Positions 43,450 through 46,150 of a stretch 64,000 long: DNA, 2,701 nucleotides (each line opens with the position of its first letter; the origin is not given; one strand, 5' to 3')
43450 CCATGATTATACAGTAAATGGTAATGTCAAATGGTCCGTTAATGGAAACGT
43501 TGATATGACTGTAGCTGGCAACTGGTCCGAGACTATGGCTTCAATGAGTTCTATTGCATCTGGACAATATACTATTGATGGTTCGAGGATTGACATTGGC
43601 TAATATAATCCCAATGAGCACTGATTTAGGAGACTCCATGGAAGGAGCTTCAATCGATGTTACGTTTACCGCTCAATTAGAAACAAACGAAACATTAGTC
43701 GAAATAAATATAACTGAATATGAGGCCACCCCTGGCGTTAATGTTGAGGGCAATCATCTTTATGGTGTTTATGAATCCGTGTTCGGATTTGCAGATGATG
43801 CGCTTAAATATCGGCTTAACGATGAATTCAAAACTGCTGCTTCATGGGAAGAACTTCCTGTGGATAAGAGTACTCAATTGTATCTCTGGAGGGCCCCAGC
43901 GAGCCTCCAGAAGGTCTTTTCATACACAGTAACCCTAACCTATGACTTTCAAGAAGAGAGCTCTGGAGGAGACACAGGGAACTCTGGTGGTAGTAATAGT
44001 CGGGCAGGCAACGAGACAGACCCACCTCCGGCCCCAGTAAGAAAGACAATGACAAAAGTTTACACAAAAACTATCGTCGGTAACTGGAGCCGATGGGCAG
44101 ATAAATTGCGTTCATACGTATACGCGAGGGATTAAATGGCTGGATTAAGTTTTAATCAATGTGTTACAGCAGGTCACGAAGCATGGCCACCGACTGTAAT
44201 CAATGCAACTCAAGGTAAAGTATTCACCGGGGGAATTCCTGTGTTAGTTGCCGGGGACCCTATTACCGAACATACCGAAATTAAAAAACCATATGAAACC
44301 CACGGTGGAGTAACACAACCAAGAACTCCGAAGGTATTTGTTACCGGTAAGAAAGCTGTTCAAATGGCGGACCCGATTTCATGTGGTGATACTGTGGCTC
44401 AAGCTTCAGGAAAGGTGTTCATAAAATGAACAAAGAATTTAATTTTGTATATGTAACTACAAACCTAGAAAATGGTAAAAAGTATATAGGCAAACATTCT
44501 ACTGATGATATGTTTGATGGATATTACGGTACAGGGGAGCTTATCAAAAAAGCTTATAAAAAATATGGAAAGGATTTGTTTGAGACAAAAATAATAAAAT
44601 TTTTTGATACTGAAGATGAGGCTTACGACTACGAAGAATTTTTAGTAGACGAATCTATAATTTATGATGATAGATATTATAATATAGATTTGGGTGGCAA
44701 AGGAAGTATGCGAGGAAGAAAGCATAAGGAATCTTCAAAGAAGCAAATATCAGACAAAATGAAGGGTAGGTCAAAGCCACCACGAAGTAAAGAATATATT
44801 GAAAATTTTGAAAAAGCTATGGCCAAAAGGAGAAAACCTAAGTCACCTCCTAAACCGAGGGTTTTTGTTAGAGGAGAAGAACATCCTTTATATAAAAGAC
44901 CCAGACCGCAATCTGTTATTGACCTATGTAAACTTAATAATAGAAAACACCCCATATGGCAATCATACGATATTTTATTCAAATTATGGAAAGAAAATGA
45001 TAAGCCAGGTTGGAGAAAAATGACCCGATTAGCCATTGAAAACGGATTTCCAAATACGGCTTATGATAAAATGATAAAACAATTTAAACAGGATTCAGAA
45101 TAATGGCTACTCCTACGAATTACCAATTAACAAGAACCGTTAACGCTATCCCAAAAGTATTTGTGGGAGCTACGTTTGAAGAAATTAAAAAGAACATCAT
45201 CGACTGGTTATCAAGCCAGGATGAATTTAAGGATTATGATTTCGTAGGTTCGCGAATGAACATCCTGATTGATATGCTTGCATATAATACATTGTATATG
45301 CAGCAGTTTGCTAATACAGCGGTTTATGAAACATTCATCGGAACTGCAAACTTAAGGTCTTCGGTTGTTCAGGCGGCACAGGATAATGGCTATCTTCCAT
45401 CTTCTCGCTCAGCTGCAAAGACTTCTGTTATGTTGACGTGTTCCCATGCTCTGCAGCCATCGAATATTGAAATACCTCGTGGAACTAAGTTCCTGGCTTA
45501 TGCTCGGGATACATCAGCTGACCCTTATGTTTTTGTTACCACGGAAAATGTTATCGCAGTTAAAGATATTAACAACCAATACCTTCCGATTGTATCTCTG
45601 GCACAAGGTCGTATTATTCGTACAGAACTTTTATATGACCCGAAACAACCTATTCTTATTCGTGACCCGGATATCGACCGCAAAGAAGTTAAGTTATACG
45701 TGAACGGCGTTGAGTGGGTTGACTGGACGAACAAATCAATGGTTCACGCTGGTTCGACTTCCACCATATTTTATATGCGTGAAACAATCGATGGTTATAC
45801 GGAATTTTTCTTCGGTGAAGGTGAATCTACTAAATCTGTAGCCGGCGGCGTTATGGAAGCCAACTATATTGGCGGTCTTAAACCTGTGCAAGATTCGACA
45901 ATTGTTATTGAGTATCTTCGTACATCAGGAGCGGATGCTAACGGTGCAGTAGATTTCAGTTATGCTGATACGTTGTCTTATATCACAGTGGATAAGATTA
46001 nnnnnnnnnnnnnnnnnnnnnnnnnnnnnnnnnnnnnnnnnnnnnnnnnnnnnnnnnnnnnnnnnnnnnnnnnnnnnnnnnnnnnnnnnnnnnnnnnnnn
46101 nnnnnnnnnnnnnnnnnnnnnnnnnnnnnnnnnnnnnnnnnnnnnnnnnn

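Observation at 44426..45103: Seg-like GIY-YIG homing endonuclease gene inserted between genes 5.4 and 6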

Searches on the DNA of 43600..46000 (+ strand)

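Call 6: search_dna_similar(query=window:43600-46000:+, collection=phages, mode=near, max_rows=40)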
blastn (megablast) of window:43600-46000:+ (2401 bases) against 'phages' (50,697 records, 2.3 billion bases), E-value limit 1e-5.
Records with a match: 412; places in all: 412; records where one place covers at least 80% of the query: 2.
Best place of each record, by identity: 95-99% 1; 90-95% 27; 80-90% 6; 60-80% 378.
By first word of the organism name: Escherichia 294; Shigella 36; Enterobacteria 33; Yersinia 21; Tequatrovirus 10; Salmonella 7; Citrobacter 4; Serratia 2; Dhakavirus 1; phage 1; and 3 more.
By host as written in the record: Escherichia coli 147; - 61; Escherichia coli B 19; Yersinia pseudotuberculosis 12; Escherichia coli K-12 11; Escherichia coli str. K-12 substr. MG1655 9; Shigella sp. 9; Escherichia coli O157:H7 9; and 75 more.
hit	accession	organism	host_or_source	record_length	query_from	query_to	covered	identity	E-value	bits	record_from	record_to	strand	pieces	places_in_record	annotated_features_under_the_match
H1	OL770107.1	Escherichia phage CLB_P2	Escherichia coli 55989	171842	1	2399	100%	84.7%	0e+0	2390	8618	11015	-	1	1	baseplate wedge subunit | homing endonuclease | hypothetical protein | phospholipase | baseplate hub structural protein / lysozyme R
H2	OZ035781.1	Dhakavirus CLBP2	-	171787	1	2366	99%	84.9%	0e+0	2390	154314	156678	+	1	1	record has no annotation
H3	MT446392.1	Escherichia virus TH15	Escherichia coli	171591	1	2401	72%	97.7%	0e+0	2974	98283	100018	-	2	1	record has no annotation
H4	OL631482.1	Escherichia phage ECML-359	Escherichia coli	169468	1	2401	72%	93.9%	0e+0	2607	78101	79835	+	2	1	hypothetical protein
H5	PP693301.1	Yersinia phage vB_YenM_P8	Yersinia enterocolitica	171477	1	2401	72%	93.7%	0e+0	2590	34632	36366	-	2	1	baseplate wedge subunit | neck protein | fibritin neck whiskers protein | baseplate hub structural protein/lysozyme R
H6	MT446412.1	Escherichia virus TH41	Escherichia coli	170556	1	2401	72%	93.7%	0e+0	2585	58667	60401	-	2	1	record has no annotation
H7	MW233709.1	Escherichia phage UPEC01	Escherichia coli S3Lug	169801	1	2401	72%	93.7%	0e+0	2585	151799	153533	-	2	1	baseplate wedge protein | hypothetical protein | phospholipase | baseplate hub subunit and tail lysozyme central spike complex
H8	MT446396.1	Escherichia virus TH22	Escherichia coli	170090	1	2401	72%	93.6%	0e+0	2579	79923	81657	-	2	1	record has no annotation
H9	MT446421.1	Escherichia virus TH55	Escherichia coli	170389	1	2401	72%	93.6%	0e+0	2579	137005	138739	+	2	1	record has no annotation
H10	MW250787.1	Escherichia phage UPEC07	Escherichia coli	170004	1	2401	72%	93.6%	0e+0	2579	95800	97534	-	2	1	baseplate wedge protein | hypothetical protein | phospholipase | baseplate hub subunit and tail lysozyme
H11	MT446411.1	Escherichia virus TH40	Escherichia coli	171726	1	2401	72%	93.6%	0e+0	2579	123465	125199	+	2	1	record has no annotation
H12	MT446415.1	Escherichia virus TH44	Escherichia coli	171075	1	2401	72%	93.6%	0e+0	2573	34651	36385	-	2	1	record has no annotation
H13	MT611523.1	Escherichia phage DK-13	Escherichia coli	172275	1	2401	72%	93.5%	0e+0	2569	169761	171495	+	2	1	baseplate wedge subunit | hypothetical protein (x2) | baseplate hub subunit and tail lysozyme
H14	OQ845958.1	Escherichia phage pEC-M719-6WT.2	Escherichia coli M719-6WT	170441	1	2401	72%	93.5%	0e+0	2568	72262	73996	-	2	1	baseplate wedge subunit | hypothetical protein (x2) | baseplate hub structural protein / lysozyme R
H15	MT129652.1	Escherichia phage MN01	enterotoxigenic Escherichia Coli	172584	1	2401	72%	93.5%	0e+0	2563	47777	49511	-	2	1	baseplate wedge protein | hypothetical protein | baseplate puncturing device | baseplate central spike complex protein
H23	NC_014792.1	Escherichia phage vB_EcoM_VR7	Escherichia coli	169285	1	2401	72%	92.6%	0e+0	2479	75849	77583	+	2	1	6: baseplate wedge subunit | 5.1: gp5.1 conserved hypothetical protein | 5.4: PAAR motif of membran proteins | 5: baseplate hub subunit and tail lysozyme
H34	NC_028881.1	Escherichia phage vb_EcoM-VR5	Escherichia coli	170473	1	2401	72%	79.7%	0e+0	1242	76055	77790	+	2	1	baseplate wedge subunit | hypothetical protein | PAAR motif of membran proteins | baseplate hub subunit and tail lysozyme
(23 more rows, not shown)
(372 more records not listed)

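Call 8: get_annotated_region(hit=H1, flank=3000)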
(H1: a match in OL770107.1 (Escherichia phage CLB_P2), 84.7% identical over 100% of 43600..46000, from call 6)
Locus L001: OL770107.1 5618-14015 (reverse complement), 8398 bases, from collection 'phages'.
description: Escherichia phage CLB_P2, complete genome.
organism: Escherichia phage CLB_P2 (NCBI taxid 2920924)
taxonomy: Viruses; Duplodnaviria; Heunggongvirae; Uroviricota; Caudoviricetes; Straboviridae; Tevenvirinae; Dhakavirus
host: Escherichia coli 55989; source: sewage water; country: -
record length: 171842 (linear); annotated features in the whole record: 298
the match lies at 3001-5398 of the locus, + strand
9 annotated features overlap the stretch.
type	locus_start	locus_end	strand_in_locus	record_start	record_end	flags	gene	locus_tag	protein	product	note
CDS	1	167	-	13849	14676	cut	-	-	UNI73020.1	DNA end protector protein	rasttk_feature_annotation_tool=annotate_proteins_km er_v2; rasttk_feature_creation_tool=/opt/patric-common/ ...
CDS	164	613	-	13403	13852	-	-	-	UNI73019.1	head completion protein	rasttk_feature_annotation_tool=annotate_proteins_km er_v2; rasttk_feature_creation_tool=/opt/patric-common/ ...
CDS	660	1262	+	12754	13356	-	-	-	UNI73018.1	baseplate wedge subunit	rasttk_feature_annotation_tool=annotate_proteins_si milarity; rasttk_feature_creation_tool=/opt/patric-common/ ...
CDS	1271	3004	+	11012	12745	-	-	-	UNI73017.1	baseplate hub structural protein / lysozyme R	rasttk_feature_annotation_tool=annotate_proteins_km er_v2; rasttk_feature_creation_tool=/opt/patric-common/ ...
CDS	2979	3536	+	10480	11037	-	-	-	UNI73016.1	hypothetical protein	rasttk_feature_annotation_tool=annotate_proteins_si milarity; rasttk_feature_creation_tool=/opt/patric-common/ ...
CDS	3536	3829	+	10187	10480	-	-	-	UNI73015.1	phospholipase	rasttk_feature_annotation_tool=annotate_proteins_si milarity; rasttk_feature_creation_tool=/opt/patric-common/ ...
CDS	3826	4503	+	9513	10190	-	-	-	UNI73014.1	homing endonuclease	rasttk_feature_annotation_tool=annotate_proteins_si milarity; rasttk_feature_creation_tool=/opt/patric-common/ ...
CDS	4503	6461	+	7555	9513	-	-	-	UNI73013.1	baseplate wedge subunit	rasttk_feature_annotation_tool=annotate_proteins_km er_v2; rasttk_feature_creation_tool=/opt/patric-common/ ...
CDS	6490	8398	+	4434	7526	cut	-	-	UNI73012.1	baseplate wedge initiator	rasttk_feature_annotation_tool=annotate_proteins_km er_v2; rasttk_feature_creation_tool=/opt/patric-common/ ...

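Call 9: get_annotated_region(hit=H3, flank=3000)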
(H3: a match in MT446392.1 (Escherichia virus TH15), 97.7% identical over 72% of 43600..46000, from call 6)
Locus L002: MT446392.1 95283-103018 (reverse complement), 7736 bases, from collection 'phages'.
description: UNVERIFIED: Escherichia virus TH15, complete genome.
organism: Escherichia virus TH15 (NCBI taxid 2736309)
taxonomy: Viruses; Duplodnaviria; Heunggongvirae; Uroviricota; Caudoviricetes; Straboviridae; Tevenvirinae; Gaprivervirus
host: Escherichia coli; source: raw sewage; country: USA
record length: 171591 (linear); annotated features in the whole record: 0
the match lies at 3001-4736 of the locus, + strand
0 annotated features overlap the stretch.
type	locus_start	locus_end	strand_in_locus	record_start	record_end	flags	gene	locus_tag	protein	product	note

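Call 11: get_annotated_region(hit=H34, flank=3000)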
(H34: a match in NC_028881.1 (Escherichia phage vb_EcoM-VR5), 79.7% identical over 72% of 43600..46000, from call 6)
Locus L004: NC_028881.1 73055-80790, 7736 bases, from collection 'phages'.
description: Enterobacteria phage vB_EcoM_VR5, complete genome.
organism: Escherichia phage vb_EcoM-VR5 (NCBI taxid 1567026)
taxonomy: Viruses; Duplodnaviria; Heunggongvirae; Uroviricota; Caudoviricetes; Straboviridae; Tevenvirinae; Dhakavirus; Dhakavirus vr5
host: Escherichia coli; source: sewage; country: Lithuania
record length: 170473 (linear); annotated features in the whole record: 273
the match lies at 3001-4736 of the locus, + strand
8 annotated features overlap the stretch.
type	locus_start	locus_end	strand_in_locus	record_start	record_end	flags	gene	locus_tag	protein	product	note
CDS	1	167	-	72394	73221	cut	-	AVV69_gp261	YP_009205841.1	DNA end protector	similar to bacteriophage T4 gp2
CDS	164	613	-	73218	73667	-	-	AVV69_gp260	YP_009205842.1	head closure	similar to bacteriophage T4 gp4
CDS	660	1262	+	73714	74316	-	-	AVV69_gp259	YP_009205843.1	baseplate wedge subunit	similar to bacteriophage T4 gp53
CDS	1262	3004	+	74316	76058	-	-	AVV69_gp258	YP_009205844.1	baseplate hub subunit and tail lysozyme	similar to bacteriophage T4 gp5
CDS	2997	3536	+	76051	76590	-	-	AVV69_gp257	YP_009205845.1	hypothetical protein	similar to bacteriophage T4 gp5.1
CDS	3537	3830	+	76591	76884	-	-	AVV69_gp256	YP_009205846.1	PAAR motif of membran proteins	similar to bacteriophage T4 gp5.4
CDS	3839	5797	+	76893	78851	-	-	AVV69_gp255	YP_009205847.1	baseplate wedge subunit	similar to bacteriophage T4 gp6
CDS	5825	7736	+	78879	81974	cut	-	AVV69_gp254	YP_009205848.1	baseplate wedge subunit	similar to bacteriophage T4 gp7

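Call 12: get_annotated_region(hit=H23, flank=3000)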
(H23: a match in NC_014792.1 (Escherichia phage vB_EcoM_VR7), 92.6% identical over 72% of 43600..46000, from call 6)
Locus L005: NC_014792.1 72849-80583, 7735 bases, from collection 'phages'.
description: Enterobacteria phage vB_EcoM-VR7, complete genome.
organism: Escherichia phage vB_EcoM_VR7 (NCBI taxid 700939)
taxonomy: Viruses; Duplodnaviria; Heunggongvirae; Uroviricota; Caudoviricetes; Straboviridae; Tevenvirinae; Gaprivervirus; Gaprivervirus vr7
host: Escherichia coli; source: sewage; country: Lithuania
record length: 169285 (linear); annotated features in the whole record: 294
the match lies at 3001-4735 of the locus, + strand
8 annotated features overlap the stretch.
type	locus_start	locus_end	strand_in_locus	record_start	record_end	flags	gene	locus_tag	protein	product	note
CDS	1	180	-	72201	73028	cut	2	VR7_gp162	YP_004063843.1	DNA end protector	similar to bacteriophage T4 gp2 DNA end protector protein; protects injected phage DNA ends from degradation by ...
CDS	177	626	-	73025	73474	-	4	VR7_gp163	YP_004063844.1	head closure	similar to bacteriophage T4 gp4 head completion protein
CDS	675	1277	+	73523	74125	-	53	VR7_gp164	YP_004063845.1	baseplate wedge subunit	similar to bacteriophage T4 gp53 structural virion protein; a component of the baseplate wedge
CDS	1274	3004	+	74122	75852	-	5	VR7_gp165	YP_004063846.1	baseplate hub subunit and tail lysozyme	similar to bacteriophage T4 gp5 structural virion protein; a component of the hub; during infection, gp5 helps to ...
CDS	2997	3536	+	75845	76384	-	5.1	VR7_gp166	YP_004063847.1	gp5.1 conserved hypothetical protein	similar to bacteriophage T4 gp5.1 conserved hypothetical protein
CDS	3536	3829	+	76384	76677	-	5.4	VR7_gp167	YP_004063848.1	PAAR motif of membran proteins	similar to bacteriophage T4 gp5.4 conserved hypothetical protein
CDS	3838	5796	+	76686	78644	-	6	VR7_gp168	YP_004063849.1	baseplate wedge subunit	similar to bacteriophage T4 gp6 baseplate wedge subunit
CDS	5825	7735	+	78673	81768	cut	7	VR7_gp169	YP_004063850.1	baseplate wedge subunit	similar to bacteriophage T4 gp7 baseplate wedge subunit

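Call 55: search_dna_similar(query=L003:3400-5600:+, collection=phages, mode=near, max_rows=25)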
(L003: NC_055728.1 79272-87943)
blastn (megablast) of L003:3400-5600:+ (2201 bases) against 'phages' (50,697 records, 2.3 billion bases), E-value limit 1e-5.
Records with a match: 23; places in all: 23; records where one place covers at least 80% of the query: 3.
Best place of each record, by identity: >=99% 2; 95-99% 8; 80-90% 2; 60-80% 11.
By first word of the organism name: Serratia 6; Erwinia 6; Kosakonia 3; Enterobacter 2; Escherichia 2; Enterobacteria 1; Salmonella 1; Edwardsiella 1; Klebsiella 1.
By host as written in the record: Serratia sp. ATCC 39006 6; Kosakonia cowanii 3; Escherichia coli 3; Erwinia amylovora DSM17948 2; Erwinia aphidicola B01_5 1; Erwinia rhapontici 1; Erwinia aphidicola N2_6 1; Enterobacter hormaechei ST 742 1; and 5 more.
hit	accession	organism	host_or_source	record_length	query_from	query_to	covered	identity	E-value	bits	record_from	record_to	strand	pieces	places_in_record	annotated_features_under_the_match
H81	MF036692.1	Serratia phage X20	Serratia sp. ATCC 39006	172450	1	2201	100%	100.0%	0e+0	4065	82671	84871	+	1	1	baseplate wedge subunit | putative endonuclease | hypothetical protein (x2)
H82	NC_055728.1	Serratia phage X20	Serratia sp. ATCC 39006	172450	1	2201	100%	100.0%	0e+0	4065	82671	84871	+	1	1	baseplate wedge subunit | homing endonuclease | hypothetical protein | PAAR motif of membran proteins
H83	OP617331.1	Serratia phage vB_SspM_LC53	Serratia sp. ATCC 39006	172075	1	2201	100%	98.1%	0e+0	3832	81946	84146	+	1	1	baseplate wedge subunit | putative endonuclease | hypothetical protein (x2)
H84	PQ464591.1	Erwinia phage Vettismorki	Erwinia aphidicola B01_5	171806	1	2201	69%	98.5%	0e+0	2679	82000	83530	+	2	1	baseplate wedge subunit | hypothetical protein | PAAR motif of membrane protein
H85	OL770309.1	Erwinia phage Virsaitis27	Erwinia rhapontici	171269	1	2201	69%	98.1%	0e+0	2653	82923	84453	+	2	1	baseplate wedge subunit | hypothetical protein | PAAR domain-containing protein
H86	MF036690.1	Serratia phage CHI14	Serratia sp. ATCC 39006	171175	1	2201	69%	98.0%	0e+0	2642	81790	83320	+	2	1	baseplate wedge subunit | hypothetical protein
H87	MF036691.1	Serratia phage CBH8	Serratia sp. ATCC 39006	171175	1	2201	69%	98.0%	0e+0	2642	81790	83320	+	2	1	baseplate wedge subunit | hypothetical protein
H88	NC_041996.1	Serratia phage CHI14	Serratia sp. ATCC 39006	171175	1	2201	69%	98.0%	0e+0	2642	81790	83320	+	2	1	baseplate wedge subunit | hypothetical protein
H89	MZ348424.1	Kosakonia phage Kc304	Kosakonia cowanii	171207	1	2201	69%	98.1%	0e+0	2646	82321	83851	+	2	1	baseplate wedge subunit | hypothetical protein (x2)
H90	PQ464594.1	Erwinia phage Gravdalen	Erwinia aphidicola N2_6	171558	1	2201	69%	97.8%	0e+0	2623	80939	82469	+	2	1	baseplate wedge subunit | hypothetical protein | PAAR motif of membrane protein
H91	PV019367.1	Enterobacter phage vB_ECC_CW742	Enterobacter hormaechei ST 742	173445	253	2156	53%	74.4%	2e-68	484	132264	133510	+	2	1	baseplate wedge subunit | PAAR motif of membrane protein | hypothetical protein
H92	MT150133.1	Enterobacteria phage vB_EcoM_IME540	Escherichia coli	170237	1294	2187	41%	73.4%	4e-85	322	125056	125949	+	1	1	baseplate wedge subunit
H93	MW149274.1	Salmonella phage vB_SalM_ABTNLsp5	Salmonella enterica CVCC 79102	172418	1297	2187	40%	73.4%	4e-85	322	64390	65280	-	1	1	baseplate wedge subunit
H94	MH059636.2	Erwinia phage Cronus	Erwinia amylovora DSM17948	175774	1280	2156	40%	72.1%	6e-59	235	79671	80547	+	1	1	baseplate wedge subunit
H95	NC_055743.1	Erwinia phage Cronus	Erwinia amylovora DSM17948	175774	1280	2156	40%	72.1%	6e-59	235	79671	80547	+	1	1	baseplate wedge subunit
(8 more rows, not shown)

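Call 56: get_annotated_region(hit=H88, flank=1500)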
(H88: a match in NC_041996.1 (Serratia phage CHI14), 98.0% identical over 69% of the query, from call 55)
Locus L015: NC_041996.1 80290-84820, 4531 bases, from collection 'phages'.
description: Serratia phage CHI14, complete genome.
organism: Serratia phage CHI14 (NCBI taxid 2006941)
taxonomy: Viruses; Duplodnaviria; Heunggongvirae; Uroviricota; Caudoviricetes; Straboviridae; Tevenvirinae; Winklervirus; Winklervirus chi14
host: Serratia sp. ATCC 39006; source: -; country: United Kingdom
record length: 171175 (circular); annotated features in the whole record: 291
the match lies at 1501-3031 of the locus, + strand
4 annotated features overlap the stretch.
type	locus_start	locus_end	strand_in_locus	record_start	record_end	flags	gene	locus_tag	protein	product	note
CDS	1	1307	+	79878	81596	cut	-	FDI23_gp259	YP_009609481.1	baseplate hub subunit and tail lysozyme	gp5 - baseplate hub + tail lysozyme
CDS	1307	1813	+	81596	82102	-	-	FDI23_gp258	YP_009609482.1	hypothetical protein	gp5.1 - hypothetical protein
CDS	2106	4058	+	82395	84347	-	-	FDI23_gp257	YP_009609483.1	baseplate wedge subunit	gp6 - aseplate wedge subunit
CDS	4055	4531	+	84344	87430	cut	-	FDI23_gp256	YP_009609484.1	baseplate wedge subunit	gp7 - phage baseplate wedge initiator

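Call 57: get_annotated_region(hit=H84, flank=1500)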
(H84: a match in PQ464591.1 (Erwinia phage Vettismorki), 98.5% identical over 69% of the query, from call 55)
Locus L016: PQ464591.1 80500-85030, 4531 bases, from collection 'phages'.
description: Erwinia phage Vettismorki, complete genome.
organism: Erwinia phage Vettismorki (NCBI taxid 3374951)
taxonomy: Viruses; Duplodnaviria; Heunggongvirae; Uroviricota; Caudoviricetes; Straboviridae; Tevenvirinae; Winklervirus
host: Erwinia aphidicola B01_5; source: -; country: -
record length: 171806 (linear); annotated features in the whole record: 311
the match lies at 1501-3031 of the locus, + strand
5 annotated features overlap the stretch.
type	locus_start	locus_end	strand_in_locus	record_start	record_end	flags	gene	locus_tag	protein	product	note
CDS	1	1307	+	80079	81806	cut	-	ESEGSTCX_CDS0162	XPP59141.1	baseplate hub subunit and tail lysozyme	-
CDS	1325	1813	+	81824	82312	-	-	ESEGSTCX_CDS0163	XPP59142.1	hypothetical protein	-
CDS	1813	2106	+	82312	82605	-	-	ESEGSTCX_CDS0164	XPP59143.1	PAAR motif of membrane protein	-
CDS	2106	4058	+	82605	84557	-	-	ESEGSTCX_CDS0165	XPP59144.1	baseplate wedge subunit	-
CDS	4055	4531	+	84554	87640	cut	-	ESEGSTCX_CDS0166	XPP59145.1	baseplate wedge subunit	-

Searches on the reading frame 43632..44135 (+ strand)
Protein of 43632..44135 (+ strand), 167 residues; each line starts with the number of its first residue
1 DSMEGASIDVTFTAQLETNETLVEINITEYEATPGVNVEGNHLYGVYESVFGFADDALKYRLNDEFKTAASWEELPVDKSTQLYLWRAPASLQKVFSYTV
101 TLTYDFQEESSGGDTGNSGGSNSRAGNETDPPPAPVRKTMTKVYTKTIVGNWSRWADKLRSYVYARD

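Call 3: search_protein_families(library=pfam, proteins=[window:43632-44135:+], max_evalue=0.01)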
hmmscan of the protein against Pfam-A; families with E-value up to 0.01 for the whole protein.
window:43632-44135:+ (167 aa): 0 families

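Call 4: search_protein_families(library=phrogs, proteins=[window:43632-44135:+], max_evalue=0.001)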
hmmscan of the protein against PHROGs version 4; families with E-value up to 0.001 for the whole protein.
window:43632-44135:+ (167 aa): 1 family
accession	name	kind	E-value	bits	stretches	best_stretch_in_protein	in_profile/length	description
phrog_1168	-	unknown function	3.5e-64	216.7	1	2-166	14-159/160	-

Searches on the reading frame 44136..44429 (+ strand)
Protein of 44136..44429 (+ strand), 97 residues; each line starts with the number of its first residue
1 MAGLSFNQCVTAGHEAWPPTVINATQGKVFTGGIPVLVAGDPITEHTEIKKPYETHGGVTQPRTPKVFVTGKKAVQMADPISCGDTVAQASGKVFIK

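Call 3: search_protein_families(library=pfam, proteins=[window:44136-44429:+], max_evalue=0.01)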
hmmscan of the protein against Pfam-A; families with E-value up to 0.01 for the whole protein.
window:44136-44429:+ (97 aa): 1 family
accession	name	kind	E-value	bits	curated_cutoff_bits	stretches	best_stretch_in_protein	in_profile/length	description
PF05488.18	PAAR_motif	-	2.1e-10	41.1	27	1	13-88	2-69/70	PAAR motif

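Call 4: search_protein_families(library=phrogs, proteins=[window:44136-44429:+], max_evalue=0.001)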
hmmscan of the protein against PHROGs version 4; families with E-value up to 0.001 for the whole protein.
window:44136-44429:+ (97 aa): 1 family
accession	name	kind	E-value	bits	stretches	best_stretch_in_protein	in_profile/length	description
phrog_281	-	moron, auxiliary metabolic gene and host takeover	1.3e-36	126.9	1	1-96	14-119/169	PAAR motif of membran proteins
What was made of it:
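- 44136..44429 (+): Gene 5.4 (PAAR spike-tip protein), left neighbour. PF05488 at 2.1e-10 and PHROG 281 at 1.3e-36 (calls 3, 4).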
